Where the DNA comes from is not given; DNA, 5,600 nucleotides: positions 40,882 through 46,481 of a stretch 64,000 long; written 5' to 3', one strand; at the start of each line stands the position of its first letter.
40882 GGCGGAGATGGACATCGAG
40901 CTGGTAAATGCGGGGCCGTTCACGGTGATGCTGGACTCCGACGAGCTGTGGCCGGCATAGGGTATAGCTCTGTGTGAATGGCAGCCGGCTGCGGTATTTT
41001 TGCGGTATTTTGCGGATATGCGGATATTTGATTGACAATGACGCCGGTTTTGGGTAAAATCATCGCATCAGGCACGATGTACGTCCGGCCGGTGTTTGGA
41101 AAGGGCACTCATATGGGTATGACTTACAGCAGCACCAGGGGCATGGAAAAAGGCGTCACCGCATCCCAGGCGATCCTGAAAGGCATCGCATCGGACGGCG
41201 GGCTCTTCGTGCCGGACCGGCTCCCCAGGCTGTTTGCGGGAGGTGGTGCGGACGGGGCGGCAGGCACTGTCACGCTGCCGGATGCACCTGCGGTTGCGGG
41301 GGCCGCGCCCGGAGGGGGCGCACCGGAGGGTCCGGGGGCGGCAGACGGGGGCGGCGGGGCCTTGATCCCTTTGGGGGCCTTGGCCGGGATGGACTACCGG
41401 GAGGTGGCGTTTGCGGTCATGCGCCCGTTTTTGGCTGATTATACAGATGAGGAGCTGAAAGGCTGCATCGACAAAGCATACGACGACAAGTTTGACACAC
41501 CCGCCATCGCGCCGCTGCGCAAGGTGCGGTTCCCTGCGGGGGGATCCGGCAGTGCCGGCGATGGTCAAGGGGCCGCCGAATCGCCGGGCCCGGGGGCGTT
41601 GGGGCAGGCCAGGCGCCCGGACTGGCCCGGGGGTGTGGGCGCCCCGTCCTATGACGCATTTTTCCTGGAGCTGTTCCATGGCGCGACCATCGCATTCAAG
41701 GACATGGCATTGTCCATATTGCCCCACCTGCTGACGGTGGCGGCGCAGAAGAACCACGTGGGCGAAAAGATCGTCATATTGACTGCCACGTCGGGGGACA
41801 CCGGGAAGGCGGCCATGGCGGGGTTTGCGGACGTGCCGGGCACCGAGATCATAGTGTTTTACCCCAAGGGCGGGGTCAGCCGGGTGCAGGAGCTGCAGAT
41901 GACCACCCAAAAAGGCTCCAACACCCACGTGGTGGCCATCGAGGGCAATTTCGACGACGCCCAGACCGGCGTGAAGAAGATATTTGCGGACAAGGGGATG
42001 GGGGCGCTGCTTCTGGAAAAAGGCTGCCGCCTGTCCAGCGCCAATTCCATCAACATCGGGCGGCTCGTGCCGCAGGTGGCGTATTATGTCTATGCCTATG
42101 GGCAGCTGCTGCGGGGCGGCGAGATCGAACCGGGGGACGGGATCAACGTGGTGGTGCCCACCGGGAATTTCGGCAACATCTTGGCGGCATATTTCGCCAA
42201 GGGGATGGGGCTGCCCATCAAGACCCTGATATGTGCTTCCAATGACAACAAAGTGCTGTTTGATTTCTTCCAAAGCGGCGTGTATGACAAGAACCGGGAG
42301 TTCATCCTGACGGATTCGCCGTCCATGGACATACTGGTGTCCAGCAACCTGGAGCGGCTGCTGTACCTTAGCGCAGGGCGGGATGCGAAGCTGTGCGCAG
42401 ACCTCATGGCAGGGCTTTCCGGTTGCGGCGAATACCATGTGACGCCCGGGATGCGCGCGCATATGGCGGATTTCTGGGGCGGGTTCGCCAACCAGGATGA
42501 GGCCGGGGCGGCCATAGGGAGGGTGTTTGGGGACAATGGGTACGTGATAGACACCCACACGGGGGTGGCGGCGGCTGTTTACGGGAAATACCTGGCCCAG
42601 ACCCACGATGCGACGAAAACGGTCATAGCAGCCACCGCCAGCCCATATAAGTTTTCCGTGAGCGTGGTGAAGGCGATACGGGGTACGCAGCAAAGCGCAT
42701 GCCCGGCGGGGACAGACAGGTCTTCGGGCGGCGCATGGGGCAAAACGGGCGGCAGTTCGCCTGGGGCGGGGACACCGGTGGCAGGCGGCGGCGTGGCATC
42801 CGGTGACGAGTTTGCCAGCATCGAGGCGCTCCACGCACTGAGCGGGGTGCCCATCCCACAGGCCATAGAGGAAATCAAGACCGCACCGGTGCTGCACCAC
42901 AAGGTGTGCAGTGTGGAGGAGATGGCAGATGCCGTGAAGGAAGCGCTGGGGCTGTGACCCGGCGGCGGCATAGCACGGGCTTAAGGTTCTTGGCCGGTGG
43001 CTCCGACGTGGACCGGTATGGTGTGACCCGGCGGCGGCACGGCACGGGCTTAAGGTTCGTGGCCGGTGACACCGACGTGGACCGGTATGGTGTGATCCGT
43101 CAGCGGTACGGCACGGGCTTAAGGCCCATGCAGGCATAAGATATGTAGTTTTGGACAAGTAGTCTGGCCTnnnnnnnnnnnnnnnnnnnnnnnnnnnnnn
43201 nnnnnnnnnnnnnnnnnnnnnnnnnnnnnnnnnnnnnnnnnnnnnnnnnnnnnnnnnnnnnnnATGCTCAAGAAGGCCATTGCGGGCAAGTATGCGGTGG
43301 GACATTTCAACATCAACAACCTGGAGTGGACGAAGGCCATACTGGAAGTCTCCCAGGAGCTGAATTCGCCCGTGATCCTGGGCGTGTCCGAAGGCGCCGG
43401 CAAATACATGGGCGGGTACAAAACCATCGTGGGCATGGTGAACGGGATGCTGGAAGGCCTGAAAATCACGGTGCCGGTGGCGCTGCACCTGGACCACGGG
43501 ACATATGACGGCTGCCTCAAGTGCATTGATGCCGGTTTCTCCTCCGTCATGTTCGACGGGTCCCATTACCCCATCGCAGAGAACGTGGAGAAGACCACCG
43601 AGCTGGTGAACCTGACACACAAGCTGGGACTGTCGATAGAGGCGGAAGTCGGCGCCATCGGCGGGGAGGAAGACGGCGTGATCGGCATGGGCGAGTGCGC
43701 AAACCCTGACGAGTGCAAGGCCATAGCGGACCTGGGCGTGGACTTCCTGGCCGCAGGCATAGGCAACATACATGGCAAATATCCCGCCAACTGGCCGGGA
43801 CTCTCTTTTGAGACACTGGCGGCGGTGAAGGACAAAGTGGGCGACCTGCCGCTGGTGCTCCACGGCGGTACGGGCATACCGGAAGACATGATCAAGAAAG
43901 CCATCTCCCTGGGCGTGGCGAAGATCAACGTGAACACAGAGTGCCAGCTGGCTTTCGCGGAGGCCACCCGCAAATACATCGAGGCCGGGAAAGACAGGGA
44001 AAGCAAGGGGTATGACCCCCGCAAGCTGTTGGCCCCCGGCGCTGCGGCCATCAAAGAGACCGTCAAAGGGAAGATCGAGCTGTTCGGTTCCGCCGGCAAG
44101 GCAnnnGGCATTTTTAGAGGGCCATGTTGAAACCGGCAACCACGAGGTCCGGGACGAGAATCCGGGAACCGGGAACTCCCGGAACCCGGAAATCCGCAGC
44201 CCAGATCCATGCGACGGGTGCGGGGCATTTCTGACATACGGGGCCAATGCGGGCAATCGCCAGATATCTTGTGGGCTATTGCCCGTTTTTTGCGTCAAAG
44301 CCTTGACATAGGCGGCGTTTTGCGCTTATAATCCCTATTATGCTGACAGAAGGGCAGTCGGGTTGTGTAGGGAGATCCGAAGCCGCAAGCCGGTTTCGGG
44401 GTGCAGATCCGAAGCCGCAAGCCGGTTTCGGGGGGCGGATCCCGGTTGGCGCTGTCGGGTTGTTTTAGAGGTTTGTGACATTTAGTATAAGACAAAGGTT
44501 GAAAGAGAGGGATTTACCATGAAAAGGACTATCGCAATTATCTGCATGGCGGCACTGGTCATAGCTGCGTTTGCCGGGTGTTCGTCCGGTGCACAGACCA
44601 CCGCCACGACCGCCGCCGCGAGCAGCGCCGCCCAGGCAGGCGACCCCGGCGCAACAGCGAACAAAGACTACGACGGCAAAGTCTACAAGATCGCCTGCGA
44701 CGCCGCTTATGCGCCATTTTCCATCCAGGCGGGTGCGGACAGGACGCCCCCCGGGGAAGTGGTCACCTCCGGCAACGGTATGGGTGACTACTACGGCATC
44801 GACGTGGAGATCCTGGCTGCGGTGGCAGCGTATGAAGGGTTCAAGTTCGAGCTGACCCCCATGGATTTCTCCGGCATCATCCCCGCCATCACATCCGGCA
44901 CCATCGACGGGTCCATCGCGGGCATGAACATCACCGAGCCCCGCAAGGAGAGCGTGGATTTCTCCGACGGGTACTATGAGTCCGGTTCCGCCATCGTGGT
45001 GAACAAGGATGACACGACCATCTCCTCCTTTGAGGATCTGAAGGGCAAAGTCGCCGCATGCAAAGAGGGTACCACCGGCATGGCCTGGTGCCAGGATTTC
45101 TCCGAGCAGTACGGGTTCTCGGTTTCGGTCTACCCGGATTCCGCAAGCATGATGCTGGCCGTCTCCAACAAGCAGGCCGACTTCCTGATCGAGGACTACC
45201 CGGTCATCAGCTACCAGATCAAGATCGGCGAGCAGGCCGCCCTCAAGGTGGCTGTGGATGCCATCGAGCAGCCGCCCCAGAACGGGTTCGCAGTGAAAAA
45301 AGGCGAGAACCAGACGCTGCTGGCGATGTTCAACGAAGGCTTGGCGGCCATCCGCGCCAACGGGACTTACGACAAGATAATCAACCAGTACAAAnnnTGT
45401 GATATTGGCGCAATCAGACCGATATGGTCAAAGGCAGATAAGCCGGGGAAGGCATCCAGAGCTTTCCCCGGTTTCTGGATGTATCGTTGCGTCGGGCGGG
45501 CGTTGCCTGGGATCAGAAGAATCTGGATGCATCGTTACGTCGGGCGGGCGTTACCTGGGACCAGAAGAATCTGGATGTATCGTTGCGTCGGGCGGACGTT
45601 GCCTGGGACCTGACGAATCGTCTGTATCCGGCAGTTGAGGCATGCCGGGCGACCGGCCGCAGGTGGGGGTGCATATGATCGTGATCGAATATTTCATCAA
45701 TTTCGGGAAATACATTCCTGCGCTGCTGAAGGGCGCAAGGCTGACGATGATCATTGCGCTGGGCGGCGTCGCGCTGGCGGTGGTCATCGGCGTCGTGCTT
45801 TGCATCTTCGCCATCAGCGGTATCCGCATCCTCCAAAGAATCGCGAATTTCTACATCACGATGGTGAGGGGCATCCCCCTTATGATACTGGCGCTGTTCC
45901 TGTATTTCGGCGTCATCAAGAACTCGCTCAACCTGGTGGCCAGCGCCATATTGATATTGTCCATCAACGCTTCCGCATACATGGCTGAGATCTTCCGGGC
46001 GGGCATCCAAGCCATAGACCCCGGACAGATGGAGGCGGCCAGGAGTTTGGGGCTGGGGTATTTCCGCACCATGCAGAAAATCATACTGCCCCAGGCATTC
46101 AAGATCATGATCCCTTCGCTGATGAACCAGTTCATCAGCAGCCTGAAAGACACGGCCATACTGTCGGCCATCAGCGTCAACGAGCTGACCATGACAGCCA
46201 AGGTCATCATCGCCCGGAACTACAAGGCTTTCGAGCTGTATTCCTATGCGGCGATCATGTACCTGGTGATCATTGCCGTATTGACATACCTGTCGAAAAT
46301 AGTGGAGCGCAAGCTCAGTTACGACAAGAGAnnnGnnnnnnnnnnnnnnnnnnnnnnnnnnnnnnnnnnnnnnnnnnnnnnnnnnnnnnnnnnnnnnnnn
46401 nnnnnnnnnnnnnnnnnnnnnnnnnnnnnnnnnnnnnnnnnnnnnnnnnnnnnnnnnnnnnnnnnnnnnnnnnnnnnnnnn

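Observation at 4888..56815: Intergenic spacers across the window are filled by tandem duplications anchored on the stop codon of the adjacent gene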

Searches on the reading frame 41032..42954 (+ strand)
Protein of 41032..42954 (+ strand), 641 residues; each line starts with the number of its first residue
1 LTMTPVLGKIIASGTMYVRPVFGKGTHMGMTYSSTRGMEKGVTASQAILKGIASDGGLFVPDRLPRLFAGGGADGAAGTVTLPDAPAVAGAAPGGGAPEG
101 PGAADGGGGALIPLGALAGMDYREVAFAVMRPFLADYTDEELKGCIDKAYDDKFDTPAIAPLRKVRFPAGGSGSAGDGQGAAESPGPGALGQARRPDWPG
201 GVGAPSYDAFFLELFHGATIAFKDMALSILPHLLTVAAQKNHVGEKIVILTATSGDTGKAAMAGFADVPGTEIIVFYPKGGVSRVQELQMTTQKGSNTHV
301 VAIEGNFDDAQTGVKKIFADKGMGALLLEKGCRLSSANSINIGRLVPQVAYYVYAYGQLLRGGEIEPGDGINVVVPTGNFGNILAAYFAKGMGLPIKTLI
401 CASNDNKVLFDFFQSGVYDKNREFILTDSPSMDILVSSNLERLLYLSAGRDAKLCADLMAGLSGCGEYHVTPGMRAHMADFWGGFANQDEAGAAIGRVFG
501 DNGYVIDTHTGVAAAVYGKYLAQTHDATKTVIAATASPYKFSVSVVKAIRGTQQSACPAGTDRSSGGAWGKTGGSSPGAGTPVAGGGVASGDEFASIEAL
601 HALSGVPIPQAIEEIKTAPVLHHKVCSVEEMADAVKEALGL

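Call 26: search_protein_families(library=pfam, proteins=[window:41032-42954:+])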
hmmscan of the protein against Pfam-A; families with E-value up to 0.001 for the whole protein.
window:41032-42954:+ (641 aa): 3 families
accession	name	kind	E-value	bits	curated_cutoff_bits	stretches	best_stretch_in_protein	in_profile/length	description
PF14821.11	Thr_synth_N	-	1.2e-19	70.7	25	2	31-67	1-37/79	Threonine synthase N terminus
PF00291.31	PALP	-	4.1e-12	46.5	35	1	213-421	29-210/295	Pyridoxal-phosphate dependent enzyme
PF24857.1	THR4_C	-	5.8e-06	26.8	27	1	510-554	1-46/85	Threonine synthase, C-terminal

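Call 40: search_solved_structures(query=window:41032-42954:+, show_alignments=1, max_evalue=1e-10)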
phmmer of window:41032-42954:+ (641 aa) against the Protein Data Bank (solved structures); distinct sequences matched with E-value up to 1e-10: 5.
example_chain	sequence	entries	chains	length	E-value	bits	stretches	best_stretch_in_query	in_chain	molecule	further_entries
8g1y_A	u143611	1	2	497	2.9e-154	518.2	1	210-552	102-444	Threonine synthase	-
4f4f_A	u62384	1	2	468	6.5e-74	252.8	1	208-553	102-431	Threonine synthase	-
1kl7_A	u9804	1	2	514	1.7e-63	218.3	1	209-552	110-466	Threonine Synthase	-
3v7n_A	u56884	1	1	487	1.3e-50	175.8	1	210-560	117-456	Threonine synthase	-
1vb3_A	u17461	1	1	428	6.4e-40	140.5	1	199-443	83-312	Threonine synthase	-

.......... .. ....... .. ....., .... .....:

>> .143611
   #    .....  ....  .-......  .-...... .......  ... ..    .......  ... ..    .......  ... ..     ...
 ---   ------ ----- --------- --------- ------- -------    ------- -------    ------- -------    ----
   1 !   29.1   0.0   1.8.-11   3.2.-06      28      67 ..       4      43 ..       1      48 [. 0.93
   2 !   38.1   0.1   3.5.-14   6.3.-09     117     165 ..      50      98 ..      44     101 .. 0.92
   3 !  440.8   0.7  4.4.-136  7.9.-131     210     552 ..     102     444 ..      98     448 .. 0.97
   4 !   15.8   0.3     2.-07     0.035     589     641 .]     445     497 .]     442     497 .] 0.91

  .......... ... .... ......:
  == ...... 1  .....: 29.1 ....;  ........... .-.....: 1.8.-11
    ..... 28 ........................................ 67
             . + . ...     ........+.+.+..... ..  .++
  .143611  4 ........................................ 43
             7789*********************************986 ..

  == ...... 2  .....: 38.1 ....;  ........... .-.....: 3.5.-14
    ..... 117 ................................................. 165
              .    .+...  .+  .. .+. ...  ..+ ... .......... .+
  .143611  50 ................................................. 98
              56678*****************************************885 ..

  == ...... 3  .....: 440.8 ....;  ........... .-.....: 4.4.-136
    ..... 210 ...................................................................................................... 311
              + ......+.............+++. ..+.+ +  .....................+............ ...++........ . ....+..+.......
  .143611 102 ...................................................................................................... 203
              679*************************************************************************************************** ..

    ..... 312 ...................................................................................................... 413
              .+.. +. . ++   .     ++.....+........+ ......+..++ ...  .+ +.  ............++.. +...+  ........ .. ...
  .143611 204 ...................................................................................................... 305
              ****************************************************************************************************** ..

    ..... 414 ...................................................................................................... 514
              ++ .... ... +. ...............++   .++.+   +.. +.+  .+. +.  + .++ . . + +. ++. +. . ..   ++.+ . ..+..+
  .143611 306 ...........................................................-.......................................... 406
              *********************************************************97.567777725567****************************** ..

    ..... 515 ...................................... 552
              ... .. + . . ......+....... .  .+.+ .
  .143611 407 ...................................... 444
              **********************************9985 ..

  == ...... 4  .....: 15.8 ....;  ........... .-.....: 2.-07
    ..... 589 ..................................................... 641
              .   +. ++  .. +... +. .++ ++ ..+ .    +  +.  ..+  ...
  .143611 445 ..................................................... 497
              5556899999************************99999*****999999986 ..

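Call 47: find_homologous_proteins(query=window:41113-42954:+)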
Query window:41113-42954:+ (614 aa): 8000 proteins with E <= 0.001 among 8000 candidates; the best 120 are listed.
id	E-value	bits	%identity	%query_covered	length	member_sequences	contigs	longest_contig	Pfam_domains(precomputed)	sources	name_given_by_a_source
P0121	0.0e+0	1367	100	100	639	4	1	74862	PF00291.32,PF24857.2,PF14821.12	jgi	jgi:threonine synthase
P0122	6.5e-213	727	55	100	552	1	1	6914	PF00291.32,PF24857.2,PF14821.12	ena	-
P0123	1.0e-199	683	56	100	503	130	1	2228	PF00291.32,PF24857.2,PF14821.12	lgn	-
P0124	5.9e-198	677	56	100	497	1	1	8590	PF00291.32,PF24857.2,PF14821.12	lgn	-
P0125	2.4e-197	675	57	100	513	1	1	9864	PF00291.32,PF24857.2,PF14821.12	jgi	-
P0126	8.3e-197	674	55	100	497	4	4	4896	PF00291.32,PF24857.2,PF14821.12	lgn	-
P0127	6.3e-196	671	55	100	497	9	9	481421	PF00291.32,PF24857.2,PF14821.12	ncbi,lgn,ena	-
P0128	6.4e-196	671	57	100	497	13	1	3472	PF00291.32,PF24857.2,PF14821.12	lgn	-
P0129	1.8e-195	669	55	99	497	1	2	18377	PF00291.32,PF24857.2,PF14821.12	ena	-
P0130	2.3e-195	669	55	100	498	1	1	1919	PF00291.32,PF24857.2,PF14821.12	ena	-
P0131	2.4e-195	669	56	100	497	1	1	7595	PF24857.2,PF14821.12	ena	-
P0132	2.5e-195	669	55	100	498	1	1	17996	PF00291.32,PF24857.2,PF14821.12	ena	-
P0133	3.0e-195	668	55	100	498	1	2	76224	PF00291.32,PF24857.2,PF14821.12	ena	-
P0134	4.1e-195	668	54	100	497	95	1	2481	PF00291.32,PF24857.2,PF14821.12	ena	-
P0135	5.8e-195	668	55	100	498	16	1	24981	PF00291.32,PF24857.2,PF14821.12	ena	-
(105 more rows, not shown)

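Call 48: list_cluster_members(proteins=[P0121])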
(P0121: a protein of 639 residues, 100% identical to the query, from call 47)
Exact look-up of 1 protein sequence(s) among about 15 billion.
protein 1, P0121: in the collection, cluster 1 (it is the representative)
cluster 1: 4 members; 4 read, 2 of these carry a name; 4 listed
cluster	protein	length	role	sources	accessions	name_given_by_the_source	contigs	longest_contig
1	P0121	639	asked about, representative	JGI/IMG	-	threonine synthase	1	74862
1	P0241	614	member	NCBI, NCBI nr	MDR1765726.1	MAG: threonine synthase [Lachnospiraceae bacterium] | threonine synthase [Lachnospiraceae bacterium]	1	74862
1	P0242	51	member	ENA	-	-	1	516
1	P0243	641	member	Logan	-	-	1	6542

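Call 49: find_encoding_contigs(protein=P0122, flank=10000, max_places=3)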
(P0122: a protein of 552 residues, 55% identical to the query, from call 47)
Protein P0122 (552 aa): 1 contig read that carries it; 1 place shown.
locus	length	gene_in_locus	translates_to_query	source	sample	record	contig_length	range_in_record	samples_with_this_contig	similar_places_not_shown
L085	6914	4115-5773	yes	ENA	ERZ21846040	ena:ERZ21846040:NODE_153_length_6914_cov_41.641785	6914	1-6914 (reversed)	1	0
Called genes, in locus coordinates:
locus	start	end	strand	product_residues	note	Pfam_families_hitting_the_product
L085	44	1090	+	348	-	PF16868:NMT1_3, PF09084:NMT1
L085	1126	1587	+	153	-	PF08905:DUF1850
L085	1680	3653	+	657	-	PF06808:DctM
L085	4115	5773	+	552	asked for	PF14821:Thr_synth_N, PF00291:PALP, PF24857:THR4_C (weak)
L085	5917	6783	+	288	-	PF01116:F_bP_aldolase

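Call 50: find_encoding_contigs(protein=window:41032-42954:+, flank=10000, max_places=5)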
Protein window:41032-42954:+ (641 aa): 1 contig read that carries it; 1 place shown.
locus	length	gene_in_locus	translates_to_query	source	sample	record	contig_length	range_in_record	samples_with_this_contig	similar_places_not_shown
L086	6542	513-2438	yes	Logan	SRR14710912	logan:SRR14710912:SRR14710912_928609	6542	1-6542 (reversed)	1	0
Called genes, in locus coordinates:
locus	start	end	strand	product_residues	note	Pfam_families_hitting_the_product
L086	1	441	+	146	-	?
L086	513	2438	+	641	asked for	PF14821:Thr_synth_N, PF00291:PALP, PF24857:THR4_C (weak)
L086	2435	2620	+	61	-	-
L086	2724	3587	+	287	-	PF01116:F_bP_aldolase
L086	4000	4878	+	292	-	PF10613:Lig_chan-Glu_bd (weak), PF00497:SBP_bac_3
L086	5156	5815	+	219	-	PF00528:BPD_transp_1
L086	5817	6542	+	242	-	?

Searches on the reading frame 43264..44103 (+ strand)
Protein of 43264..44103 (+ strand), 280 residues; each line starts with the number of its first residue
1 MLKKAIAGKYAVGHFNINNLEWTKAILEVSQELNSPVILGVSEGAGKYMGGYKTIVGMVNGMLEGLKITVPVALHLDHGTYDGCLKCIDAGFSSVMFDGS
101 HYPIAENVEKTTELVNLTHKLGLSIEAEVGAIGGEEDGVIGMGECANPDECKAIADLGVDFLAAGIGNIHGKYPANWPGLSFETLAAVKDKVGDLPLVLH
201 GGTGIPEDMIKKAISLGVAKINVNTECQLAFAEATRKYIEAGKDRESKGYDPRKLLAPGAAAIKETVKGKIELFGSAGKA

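Call 26: search_protein_families(library=pfam, proteins=[window:43264-44103:+])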
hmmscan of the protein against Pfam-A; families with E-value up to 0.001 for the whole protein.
window:43264-44103:+ (280 aa): 1 family
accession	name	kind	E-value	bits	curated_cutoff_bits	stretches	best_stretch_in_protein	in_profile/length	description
PF01116.26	F_bP_aldolase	-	6.5e-98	328.1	25.5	1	1-279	6-277/277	Fructose-bisphosphate aldolase class-II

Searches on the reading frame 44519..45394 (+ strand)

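Call 26: search_protein_families(library=pfam, proteins=[window:44519-45394:+])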
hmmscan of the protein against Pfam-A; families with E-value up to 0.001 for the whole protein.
window:44519-45394:+ (292 aa): 3 families
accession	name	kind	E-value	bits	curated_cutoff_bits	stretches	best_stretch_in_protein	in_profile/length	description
PF00497.25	SBP_bac_3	-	8.4e-31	106.9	26.4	1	72-291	4-129/132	Bacterial extracellular solute-binding proteins, family 3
PF10613.14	Lig_chan-Glu_bd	-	3.9e-08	33.8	30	1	90-164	27-114/115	Ligated ion channel L-glutamate- and glycine-binding site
PF09084.16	NMT1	-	0.00015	22.2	20.5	0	155-224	73-145/216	NMT1/THI5 like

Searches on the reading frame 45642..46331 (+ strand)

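Call 26: search_protein_families(library=pfam, proteins=[window:45642-46331:+])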
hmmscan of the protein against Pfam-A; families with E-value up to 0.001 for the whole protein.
window:45642-46331:+ (230 aa): 1 family
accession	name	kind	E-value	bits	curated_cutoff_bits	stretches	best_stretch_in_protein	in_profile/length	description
PF00528.27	BPD_transp_1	-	8.6e-24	84.7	26.4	1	62-226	14-183/184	Binding-protein-dependent transport system inner membrane component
